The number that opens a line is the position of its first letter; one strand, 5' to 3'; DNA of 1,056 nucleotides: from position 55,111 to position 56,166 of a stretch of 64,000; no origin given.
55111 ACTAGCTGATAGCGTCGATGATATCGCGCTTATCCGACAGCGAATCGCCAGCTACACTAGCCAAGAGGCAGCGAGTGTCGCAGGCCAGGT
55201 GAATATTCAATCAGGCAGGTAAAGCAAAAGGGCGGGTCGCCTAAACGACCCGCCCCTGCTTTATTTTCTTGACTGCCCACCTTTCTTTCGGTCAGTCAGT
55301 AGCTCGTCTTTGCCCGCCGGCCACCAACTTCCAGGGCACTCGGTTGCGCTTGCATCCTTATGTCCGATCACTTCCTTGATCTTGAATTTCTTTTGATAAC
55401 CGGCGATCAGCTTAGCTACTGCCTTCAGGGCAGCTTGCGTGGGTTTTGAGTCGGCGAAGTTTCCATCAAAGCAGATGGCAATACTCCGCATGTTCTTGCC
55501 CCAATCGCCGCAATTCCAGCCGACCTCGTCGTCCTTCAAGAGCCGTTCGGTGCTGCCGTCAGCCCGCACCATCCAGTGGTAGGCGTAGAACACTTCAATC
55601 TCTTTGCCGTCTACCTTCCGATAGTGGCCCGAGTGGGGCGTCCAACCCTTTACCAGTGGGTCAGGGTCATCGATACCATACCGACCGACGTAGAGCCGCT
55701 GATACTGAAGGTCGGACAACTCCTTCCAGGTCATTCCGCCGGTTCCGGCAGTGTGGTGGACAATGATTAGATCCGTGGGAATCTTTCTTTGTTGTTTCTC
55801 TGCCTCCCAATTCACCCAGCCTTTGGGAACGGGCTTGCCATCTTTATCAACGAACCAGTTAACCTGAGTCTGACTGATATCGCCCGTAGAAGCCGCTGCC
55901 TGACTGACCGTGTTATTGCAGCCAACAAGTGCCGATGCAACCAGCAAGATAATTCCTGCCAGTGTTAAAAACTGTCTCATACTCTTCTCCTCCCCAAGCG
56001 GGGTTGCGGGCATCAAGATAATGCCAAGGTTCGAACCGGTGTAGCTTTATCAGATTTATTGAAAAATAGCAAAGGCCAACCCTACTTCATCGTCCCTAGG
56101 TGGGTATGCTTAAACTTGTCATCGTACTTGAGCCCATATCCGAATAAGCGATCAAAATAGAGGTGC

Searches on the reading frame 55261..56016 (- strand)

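Call 86: search_protein_families(library=pfam, proteins=[window:55261-56016:-], max_evalue=0.00001)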
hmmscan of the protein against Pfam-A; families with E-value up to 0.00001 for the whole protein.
window:55261-56016:- (251 aa): 1 family
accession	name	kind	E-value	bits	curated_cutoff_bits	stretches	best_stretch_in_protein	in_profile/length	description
PF01510.30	Amidase_2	-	7.1e-23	81.8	26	1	80-229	4-130/131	N-acetylmuramoyl-L-alanine amidase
